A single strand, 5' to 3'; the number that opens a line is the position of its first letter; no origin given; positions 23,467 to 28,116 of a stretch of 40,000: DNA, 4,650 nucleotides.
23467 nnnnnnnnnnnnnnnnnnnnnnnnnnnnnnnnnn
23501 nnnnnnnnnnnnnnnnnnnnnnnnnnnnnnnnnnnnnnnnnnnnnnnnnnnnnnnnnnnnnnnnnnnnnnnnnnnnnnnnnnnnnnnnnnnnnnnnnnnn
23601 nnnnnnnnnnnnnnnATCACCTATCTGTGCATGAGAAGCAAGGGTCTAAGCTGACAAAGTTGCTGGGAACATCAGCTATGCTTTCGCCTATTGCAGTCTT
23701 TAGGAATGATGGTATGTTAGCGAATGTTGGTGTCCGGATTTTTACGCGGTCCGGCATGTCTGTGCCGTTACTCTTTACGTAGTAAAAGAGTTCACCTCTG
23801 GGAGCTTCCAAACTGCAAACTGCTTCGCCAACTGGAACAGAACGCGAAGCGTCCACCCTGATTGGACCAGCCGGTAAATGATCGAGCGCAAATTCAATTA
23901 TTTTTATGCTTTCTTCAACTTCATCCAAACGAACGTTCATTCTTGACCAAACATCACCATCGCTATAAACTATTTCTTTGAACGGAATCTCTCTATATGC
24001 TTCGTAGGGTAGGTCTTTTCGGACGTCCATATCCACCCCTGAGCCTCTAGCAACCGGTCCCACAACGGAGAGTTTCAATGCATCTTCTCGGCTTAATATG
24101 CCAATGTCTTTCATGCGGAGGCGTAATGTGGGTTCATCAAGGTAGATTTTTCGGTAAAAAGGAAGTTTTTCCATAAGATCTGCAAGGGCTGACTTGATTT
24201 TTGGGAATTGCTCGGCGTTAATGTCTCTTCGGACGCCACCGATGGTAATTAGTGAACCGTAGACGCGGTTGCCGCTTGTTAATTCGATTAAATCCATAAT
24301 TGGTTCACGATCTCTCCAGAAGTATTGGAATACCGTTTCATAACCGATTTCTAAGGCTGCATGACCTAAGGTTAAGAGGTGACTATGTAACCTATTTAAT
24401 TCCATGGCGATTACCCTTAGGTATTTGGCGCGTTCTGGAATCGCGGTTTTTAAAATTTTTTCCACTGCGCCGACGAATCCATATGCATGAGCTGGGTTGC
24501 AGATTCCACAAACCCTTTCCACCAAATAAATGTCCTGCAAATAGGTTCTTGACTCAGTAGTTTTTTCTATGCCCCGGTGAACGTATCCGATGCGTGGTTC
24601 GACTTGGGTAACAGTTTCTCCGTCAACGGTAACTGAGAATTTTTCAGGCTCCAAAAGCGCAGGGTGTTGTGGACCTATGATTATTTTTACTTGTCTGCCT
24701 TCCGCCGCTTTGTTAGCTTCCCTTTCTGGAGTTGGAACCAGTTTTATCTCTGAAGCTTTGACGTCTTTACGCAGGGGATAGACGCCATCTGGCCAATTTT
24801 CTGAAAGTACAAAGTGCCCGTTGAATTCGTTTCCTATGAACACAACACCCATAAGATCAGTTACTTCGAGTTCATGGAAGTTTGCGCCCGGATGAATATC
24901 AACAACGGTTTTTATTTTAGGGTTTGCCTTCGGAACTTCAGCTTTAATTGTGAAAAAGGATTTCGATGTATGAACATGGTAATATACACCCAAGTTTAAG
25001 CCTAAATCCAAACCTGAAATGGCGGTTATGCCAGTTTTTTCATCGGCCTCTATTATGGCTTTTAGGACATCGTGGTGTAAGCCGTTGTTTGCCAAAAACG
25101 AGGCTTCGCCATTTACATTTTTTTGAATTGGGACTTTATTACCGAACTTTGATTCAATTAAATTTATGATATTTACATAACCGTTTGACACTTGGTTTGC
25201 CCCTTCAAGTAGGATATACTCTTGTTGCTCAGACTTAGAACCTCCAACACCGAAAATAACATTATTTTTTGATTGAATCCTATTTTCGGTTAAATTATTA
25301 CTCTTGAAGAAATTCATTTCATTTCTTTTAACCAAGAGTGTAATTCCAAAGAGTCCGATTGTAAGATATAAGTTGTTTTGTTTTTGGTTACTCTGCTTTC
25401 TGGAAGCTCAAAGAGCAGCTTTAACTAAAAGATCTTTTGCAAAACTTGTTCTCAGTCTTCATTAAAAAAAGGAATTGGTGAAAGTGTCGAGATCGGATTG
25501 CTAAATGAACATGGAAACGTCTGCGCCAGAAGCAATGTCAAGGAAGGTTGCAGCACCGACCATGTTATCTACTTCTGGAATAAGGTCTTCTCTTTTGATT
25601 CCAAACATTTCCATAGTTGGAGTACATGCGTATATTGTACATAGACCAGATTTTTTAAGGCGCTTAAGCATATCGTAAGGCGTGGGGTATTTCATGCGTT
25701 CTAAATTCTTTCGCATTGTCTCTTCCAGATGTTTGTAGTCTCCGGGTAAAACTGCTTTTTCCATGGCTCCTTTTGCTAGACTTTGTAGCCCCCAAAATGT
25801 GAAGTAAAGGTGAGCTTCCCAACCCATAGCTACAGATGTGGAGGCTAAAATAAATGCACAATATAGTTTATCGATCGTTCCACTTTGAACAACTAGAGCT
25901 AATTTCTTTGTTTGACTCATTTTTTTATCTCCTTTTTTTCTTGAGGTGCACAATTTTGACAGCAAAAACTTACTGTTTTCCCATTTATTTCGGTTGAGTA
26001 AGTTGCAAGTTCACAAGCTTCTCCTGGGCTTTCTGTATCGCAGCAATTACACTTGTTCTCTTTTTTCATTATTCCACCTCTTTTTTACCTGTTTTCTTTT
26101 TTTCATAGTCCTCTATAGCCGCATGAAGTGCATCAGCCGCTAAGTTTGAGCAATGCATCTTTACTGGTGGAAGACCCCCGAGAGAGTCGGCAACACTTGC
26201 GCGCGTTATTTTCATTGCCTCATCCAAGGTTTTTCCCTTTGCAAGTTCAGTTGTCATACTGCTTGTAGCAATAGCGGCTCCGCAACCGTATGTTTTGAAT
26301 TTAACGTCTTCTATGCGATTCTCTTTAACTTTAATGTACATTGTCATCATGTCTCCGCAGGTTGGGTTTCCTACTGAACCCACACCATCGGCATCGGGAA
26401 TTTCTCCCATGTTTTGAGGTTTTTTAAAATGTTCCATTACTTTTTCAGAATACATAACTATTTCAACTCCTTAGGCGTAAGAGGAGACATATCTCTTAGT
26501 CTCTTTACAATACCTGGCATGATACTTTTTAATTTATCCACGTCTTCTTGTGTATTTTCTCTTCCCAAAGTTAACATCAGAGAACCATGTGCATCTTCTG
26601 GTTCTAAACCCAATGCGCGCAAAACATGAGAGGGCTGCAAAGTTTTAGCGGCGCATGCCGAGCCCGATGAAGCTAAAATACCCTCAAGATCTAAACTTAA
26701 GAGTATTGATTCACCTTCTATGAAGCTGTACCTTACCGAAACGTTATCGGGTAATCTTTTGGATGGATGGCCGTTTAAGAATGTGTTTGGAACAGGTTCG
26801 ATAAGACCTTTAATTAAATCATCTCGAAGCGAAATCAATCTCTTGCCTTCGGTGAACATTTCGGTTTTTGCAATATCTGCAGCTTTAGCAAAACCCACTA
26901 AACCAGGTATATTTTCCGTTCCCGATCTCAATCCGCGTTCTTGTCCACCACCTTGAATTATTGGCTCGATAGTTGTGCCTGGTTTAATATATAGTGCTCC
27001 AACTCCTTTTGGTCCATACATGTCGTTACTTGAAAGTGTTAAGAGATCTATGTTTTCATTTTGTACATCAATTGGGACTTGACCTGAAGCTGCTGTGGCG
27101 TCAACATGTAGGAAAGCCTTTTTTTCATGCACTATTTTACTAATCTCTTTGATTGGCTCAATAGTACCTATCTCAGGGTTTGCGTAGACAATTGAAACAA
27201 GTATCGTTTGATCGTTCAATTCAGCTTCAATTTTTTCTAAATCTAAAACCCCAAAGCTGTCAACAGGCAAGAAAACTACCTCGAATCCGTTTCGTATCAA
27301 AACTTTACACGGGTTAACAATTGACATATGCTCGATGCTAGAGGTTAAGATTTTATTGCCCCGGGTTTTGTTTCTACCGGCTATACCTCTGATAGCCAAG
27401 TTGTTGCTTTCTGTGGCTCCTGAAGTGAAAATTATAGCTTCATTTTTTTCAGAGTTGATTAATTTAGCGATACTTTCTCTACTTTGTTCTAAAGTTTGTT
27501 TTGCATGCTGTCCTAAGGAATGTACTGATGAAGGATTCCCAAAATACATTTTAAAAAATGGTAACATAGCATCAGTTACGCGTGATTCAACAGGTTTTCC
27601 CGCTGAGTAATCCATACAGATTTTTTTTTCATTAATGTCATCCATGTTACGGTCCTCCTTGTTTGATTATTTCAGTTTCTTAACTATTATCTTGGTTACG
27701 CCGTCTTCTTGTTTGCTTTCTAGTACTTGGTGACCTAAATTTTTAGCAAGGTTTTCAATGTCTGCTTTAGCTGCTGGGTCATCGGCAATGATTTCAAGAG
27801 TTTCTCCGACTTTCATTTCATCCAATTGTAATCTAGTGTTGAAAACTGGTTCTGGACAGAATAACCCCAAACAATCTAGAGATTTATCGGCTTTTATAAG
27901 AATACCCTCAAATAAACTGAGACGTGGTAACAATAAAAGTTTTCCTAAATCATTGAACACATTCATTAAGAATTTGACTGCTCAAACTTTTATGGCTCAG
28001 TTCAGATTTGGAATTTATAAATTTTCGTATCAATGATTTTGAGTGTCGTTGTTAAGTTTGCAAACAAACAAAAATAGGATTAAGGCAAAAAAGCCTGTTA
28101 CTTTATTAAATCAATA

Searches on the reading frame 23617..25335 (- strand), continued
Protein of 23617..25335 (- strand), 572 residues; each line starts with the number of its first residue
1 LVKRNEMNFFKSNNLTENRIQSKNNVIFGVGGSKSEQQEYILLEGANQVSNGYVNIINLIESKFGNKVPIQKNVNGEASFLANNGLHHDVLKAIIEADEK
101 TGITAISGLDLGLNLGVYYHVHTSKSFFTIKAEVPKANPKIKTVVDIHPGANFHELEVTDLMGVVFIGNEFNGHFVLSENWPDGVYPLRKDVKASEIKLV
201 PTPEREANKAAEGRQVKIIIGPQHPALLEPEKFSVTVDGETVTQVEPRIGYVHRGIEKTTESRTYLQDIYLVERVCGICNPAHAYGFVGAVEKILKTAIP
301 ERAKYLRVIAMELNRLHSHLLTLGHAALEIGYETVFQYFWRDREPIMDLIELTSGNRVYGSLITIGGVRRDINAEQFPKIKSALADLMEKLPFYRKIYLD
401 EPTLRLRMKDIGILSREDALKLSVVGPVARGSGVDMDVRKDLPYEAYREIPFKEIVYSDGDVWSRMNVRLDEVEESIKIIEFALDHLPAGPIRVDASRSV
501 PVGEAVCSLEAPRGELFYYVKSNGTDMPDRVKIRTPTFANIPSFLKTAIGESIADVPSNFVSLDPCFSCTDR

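Call 51: list_cluster_members(proteins=[P0295, P0297, P0298, P0312, P0337, P0339, P0344, P0351, P0361, P0353])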
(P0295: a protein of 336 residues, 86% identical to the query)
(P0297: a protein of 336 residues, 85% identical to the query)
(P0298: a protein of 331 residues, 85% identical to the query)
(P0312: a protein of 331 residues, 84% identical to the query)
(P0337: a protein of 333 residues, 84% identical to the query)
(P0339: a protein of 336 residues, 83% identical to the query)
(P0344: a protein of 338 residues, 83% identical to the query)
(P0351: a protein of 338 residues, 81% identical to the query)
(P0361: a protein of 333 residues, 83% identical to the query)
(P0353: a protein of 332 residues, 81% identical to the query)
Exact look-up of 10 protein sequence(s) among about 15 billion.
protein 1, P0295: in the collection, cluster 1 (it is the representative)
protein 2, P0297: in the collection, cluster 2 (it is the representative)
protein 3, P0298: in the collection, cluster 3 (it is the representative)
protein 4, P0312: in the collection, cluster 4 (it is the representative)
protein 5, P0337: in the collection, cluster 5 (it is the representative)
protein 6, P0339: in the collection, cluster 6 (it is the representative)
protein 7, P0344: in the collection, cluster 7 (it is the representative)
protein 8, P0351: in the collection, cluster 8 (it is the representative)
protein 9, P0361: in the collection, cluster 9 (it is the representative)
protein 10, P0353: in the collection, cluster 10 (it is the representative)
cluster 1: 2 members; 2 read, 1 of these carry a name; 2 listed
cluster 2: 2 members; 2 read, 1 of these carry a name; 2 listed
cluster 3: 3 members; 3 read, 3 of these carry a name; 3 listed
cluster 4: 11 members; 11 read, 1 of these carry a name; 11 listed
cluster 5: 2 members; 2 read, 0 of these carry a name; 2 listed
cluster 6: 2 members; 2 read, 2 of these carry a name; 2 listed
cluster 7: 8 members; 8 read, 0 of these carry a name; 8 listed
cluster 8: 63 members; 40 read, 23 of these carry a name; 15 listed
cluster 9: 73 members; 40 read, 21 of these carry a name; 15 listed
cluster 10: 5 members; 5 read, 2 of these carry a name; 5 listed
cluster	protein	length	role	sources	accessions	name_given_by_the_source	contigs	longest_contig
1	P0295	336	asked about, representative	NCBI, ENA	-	-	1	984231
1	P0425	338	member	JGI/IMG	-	NADH-quinone oxidoreductase subunit H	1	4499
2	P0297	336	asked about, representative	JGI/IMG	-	NADH-quinone oxidoreductase subunit H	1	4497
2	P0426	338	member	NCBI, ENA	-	-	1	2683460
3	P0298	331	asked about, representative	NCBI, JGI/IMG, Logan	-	NADH-quinone oxidoreductase subunit H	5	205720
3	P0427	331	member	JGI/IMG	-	NADH-quinone oxidoreductase subunit H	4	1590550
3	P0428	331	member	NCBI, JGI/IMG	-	NADH-quinone oxidoreductase subunit H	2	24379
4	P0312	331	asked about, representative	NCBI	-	-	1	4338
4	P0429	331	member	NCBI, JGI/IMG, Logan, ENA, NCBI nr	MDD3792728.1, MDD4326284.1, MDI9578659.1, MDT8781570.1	MAG: NADH-quinone oxidoreductase subunit H [Candidatus Bathyarchaeota archaeon] | NADH-quinone oxidoreductase subunit H [Candidatus Bathyarchaeota archaeon]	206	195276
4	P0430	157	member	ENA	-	-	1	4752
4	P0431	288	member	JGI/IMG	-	-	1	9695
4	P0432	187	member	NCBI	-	-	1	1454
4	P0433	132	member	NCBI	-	-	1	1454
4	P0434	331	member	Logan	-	-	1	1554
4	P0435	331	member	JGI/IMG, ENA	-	-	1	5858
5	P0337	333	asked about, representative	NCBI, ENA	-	-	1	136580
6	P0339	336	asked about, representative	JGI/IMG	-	NADH-quinone oxidoreductase subunit H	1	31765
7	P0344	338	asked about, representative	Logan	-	-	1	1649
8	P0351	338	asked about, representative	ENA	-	-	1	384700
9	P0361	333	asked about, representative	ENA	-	-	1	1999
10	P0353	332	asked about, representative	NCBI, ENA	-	-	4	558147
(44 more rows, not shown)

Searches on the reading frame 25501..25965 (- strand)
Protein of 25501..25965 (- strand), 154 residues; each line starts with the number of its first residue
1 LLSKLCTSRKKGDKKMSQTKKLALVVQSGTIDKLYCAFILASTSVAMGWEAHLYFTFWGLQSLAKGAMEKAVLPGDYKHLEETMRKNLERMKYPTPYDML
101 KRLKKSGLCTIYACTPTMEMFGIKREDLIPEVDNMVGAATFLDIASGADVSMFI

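Call 3: search_protein_families(library=pfam, proteins=[window:25501-25965:-], max_evalue=0.01)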
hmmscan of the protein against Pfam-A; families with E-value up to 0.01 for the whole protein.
window:25501-25965:- (154 aa): 2 families
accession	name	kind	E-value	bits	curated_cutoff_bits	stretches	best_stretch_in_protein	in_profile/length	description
PF13686.11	DrsE_2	-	8.5e-26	91.2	25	2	19-82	2-65/156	DsrE/DsrF/DrsH-like family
PF02635.20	DsrE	-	2.4e-05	24.9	22.7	1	20-145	1-107/116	DsrE/DsrF-like family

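Call 4: search_protein_families(library=ncbifam, proteins=[window:25501-25965:-], max_evalue=0.01)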
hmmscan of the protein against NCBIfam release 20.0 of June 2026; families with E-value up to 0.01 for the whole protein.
window:25501-25965:- (154 aa): 1 family
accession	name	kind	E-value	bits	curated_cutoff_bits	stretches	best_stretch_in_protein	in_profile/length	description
NF047629.1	SulfCarrDsrE2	equivalog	9e-21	74.7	210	2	18-67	2-51/159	sulfur carrier protein DsrE2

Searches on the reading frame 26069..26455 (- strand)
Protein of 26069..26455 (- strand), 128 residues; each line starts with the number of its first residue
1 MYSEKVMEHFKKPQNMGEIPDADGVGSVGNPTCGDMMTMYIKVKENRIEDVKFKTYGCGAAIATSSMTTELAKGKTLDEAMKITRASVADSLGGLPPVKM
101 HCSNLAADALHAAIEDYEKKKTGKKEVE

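Call 3: search_protein_families(library=pfam, proteins=[window:26069-26455:-], max_evalue=0.01)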
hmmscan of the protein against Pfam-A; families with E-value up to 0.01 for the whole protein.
window:26069-26455:- (128 aa): 1 family
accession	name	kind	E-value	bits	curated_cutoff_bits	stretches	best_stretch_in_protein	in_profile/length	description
PF01592.21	NifU_N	-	4.7e-50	169.4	22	1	1-122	1-125/127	NifU-like N terminal domain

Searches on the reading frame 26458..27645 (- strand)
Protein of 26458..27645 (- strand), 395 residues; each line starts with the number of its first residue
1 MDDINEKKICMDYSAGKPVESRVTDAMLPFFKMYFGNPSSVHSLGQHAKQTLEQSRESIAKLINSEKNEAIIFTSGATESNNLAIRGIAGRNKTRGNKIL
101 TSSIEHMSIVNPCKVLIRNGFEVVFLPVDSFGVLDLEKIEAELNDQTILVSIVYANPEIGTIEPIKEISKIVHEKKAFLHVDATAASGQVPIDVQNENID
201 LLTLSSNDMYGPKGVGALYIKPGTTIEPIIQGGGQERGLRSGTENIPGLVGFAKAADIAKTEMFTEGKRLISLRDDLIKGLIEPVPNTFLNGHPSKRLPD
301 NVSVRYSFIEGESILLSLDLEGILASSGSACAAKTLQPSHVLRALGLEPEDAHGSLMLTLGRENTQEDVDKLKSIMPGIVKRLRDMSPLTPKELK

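Call 3: search_protein_families(library=pfam, proteins=[window:26458-27645:-], max_evalue=0.01)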
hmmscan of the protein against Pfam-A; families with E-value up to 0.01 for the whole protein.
window:26458-27645:- (395 aa): 5 families
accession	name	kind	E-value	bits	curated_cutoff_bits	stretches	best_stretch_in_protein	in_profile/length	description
PF00266.25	Aminotran_5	-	2.7e-75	254.1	21.5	1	11-372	3-371/371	Aminotransferase class-V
PF00155.27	Aminotran_1_2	-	4.8e-07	29.7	19.7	1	52-182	44-185/361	Aminotransferase class I and II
PF01212.27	Beta_elim_lyase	-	1.9e-05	24.6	27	1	68-184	47-170/288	Beta-eliminating lyase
PF01041.23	DegT_DnrJ_EryC1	-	4.8e-05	23.2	19.8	1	69-188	40-151/360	DegT/DnrJ/EryC1/StrS aminotransferase family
PF01053.26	Cys_Met_Meta_PP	-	0.00021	20.4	27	1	56-189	58-180/381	Cys/Met metabolism PLP-dependent enzyme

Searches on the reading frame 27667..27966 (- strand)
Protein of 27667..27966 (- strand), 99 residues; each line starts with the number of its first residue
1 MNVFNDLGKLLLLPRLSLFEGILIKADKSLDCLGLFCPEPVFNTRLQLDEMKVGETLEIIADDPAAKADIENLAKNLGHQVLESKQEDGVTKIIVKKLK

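Call 3: search_protein_families(library=pfam, proteins=[window:27667-27966:-], max_evalue=0.01)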
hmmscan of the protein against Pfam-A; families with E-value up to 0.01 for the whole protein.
window:27667-27966:- (99 aa): 1 family
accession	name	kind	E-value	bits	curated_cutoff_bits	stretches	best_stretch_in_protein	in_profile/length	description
PF01206.22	TusA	-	8.2e-24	83.7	28.6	1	29-97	2-70/70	Sulfurtransferase TusA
